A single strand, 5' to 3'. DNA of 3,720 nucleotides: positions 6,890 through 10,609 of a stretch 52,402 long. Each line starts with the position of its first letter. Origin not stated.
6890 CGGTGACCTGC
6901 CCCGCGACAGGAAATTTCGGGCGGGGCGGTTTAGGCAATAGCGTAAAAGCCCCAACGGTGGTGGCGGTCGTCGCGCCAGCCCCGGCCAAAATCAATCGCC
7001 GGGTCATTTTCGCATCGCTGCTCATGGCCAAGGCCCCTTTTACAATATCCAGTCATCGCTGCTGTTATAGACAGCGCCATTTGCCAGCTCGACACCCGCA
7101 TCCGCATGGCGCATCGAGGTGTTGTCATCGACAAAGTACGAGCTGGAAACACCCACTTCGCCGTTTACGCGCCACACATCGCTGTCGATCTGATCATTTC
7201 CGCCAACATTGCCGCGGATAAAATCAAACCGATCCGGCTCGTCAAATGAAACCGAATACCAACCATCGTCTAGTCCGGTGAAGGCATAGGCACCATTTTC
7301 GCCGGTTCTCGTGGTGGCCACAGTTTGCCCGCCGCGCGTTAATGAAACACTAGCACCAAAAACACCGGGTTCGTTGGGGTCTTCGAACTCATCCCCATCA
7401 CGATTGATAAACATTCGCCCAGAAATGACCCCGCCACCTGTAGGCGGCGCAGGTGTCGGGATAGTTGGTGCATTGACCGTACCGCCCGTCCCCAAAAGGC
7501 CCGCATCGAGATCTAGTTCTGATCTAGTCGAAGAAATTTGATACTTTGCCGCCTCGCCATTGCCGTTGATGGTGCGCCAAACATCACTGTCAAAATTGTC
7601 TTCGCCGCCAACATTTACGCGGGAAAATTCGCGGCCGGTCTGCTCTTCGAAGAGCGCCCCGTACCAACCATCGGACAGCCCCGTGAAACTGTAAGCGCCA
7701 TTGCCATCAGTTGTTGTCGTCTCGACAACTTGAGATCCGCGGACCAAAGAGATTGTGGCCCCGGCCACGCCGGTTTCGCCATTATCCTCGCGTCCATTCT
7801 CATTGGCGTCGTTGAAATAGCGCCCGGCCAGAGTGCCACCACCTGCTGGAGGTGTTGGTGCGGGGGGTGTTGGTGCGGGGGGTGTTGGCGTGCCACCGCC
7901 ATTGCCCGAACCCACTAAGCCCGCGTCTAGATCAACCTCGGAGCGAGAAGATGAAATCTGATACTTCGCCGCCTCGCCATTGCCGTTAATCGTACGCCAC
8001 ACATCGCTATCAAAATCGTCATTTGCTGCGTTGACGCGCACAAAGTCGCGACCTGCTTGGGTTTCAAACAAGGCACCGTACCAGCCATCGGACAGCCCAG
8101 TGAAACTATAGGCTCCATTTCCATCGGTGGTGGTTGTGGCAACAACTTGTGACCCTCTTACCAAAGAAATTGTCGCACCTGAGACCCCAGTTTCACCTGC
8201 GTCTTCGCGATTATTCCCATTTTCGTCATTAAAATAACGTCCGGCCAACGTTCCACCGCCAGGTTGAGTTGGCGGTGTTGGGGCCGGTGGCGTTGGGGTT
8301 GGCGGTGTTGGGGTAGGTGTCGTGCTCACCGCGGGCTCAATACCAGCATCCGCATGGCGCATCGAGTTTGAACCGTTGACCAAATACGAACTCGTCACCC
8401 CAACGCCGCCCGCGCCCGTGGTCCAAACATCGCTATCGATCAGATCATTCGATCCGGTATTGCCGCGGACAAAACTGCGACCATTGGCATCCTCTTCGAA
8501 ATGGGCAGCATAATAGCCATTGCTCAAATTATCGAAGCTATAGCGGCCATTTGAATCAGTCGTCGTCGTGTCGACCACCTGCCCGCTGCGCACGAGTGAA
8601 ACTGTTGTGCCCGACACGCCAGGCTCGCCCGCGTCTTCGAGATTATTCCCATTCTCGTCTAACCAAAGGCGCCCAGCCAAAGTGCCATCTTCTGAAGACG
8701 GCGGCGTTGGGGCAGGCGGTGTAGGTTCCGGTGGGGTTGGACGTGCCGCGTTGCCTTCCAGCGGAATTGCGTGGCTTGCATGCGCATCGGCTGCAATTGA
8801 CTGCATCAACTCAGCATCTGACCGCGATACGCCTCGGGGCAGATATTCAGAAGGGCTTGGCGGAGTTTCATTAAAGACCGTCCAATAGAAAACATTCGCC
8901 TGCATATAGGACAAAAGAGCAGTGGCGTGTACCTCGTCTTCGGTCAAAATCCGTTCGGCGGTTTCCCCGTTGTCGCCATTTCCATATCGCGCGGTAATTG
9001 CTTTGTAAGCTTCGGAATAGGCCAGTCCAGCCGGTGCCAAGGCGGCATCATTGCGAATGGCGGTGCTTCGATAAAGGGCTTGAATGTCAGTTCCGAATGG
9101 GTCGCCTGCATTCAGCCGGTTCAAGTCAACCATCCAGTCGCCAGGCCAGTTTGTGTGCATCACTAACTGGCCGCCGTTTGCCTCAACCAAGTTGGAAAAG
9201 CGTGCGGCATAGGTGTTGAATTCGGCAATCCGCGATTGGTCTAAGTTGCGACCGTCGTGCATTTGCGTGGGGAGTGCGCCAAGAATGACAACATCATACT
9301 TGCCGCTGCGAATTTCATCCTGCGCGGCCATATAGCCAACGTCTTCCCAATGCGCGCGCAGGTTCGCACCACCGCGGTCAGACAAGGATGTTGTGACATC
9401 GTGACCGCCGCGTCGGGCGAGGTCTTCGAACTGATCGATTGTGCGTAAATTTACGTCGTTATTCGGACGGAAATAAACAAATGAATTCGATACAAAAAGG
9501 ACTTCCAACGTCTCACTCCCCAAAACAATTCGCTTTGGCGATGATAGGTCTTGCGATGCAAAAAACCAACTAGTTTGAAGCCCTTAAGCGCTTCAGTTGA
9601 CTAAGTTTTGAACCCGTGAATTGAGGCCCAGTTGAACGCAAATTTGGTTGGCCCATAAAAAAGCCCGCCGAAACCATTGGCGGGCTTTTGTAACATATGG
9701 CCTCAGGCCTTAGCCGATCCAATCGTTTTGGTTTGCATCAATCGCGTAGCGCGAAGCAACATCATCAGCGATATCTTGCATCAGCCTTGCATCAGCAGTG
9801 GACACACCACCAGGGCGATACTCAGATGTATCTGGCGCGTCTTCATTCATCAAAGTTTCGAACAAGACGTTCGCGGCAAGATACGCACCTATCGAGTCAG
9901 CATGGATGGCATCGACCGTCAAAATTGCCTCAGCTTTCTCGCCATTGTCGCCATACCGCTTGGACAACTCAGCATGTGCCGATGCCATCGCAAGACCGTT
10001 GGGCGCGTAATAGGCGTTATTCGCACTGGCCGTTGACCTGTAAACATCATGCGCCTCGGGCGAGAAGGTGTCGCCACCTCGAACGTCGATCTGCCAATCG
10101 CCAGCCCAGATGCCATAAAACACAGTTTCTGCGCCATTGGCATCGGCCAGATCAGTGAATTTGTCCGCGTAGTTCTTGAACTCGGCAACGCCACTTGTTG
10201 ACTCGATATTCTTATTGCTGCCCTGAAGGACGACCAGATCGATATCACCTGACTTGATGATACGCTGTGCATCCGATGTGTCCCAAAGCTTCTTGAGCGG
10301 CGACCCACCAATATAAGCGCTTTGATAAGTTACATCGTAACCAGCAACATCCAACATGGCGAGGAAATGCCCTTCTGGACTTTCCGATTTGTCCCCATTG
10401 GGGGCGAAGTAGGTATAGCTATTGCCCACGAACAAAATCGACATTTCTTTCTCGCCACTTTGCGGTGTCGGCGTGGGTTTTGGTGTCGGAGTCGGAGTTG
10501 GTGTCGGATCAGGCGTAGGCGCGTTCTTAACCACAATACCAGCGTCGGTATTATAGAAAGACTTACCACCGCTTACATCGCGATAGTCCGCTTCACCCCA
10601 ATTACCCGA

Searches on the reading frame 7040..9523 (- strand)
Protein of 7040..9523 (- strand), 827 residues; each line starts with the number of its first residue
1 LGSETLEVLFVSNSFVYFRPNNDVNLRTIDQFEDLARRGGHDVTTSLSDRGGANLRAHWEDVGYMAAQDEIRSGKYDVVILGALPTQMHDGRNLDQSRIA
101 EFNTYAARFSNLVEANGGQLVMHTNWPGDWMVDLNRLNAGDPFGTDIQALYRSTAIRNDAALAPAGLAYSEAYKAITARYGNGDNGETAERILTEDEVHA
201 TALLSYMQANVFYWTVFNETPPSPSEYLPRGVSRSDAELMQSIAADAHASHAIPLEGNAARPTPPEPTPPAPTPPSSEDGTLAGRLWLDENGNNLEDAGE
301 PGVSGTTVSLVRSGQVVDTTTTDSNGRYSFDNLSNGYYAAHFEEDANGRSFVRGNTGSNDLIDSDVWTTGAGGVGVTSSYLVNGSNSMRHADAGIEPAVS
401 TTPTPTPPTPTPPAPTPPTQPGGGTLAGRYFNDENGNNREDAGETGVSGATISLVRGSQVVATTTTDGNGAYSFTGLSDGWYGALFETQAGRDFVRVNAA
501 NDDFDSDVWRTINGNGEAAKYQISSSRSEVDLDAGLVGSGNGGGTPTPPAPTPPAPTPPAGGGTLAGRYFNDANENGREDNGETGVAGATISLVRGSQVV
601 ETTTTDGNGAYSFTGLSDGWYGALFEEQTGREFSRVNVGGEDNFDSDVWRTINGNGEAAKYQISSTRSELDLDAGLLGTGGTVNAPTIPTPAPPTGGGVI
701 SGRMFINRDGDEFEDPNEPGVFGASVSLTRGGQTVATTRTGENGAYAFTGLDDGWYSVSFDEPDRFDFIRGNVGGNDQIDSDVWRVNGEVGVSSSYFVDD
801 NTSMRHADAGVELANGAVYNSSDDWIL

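Call 6: search_protein_families(library=pfam, proteins=[window:7040-9523:-], max_evalue=0.01)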
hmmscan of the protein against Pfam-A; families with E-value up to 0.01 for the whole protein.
window:7040-9523:- (827 aa): 8 families
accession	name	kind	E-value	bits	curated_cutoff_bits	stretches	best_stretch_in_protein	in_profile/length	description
PF17210.9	SdrD_B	-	1.6e-77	257.4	29.7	4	568-676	6-112/112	SdrD B-like domain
PF13620.12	CarboxypepD_reg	-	4.5e-28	97.9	32.3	4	715-761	8-55/82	Carboxypeptidase regulatory-like domain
PF17802.7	SpaA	-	7.5e-17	61.7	23.1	2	441-494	10-65/91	Prealbumin-like fold domain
PF11974.14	bMG3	-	1.5e-11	44.6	34.9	0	303-335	28-61/103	Bacterial alpha-2-macroglobulin MG3 domain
PF13715.12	CarbopepD_reg_2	-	2.8e-07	30.9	32.2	0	581-621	9-46/88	CarboxypepD_reg-like domain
PF23193.1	NOMO_3rd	-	1.5e-05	25.5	27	0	310-339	52-81/120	NOMO third transthyretin-like domain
PF20598.4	DUF6795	-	0.00027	21.7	27.4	0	315-337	28-50/103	Domain of unknown function (DUF6795)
PF01060.29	TTR-52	-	0.0072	17.3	24.9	0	457-481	26-50/79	Transthyretin-like family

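Call 7: search_protein_families(library=ncbifam, proteins=[window:7040-9523:-], max_evalue=0.01)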
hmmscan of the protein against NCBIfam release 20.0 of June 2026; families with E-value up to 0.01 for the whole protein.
window:7040-9523:- (827 aa): 3 families
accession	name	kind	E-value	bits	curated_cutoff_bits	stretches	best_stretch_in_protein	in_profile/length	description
NF000535.3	MSCRAMM_SdrC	exception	4e-37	127.8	1700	4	283-370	500-587/963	MSCRAMM family adhesin SdrC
NF012181.0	MSCRAMM_SdrD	exception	1.1e-33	115.8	2500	4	284-370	686-772/1379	MSCRAMM family adhesin SdrD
NF058648.1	ECF_sub_HI1622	equivalog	0.0017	18.3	100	0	303-331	39-68/180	NikL family nickel/cobalt ECF transporter subunit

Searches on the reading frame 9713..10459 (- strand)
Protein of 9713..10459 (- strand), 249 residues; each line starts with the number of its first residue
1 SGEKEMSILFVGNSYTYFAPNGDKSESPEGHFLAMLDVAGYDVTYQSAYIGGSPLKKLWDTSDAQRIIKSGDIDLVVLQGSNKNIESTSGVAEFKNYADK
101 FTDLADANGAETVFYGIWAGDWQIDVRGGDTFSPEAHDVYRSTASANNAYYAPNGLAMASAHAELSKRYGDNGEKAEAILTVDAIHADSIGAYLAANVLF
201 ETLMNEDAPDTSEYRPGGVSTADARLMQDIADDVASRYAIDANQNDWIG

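Call 98: search_solved_structures(query=window:9713-10459:-, max_evalue=1)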
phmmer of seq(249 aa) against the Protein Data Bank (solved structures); distinct sequences matched with E-value up to 1: 2.
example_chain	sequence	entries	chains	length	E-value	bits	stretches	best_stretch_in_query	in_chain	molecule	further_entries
4s1p_A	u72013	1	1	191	0.35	13.7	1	73-203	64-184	Uncharacterized protein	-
1knl_A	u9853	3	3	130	0.65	12.8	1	80-123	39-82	ENDO-1,4-BETA-XYLANASE A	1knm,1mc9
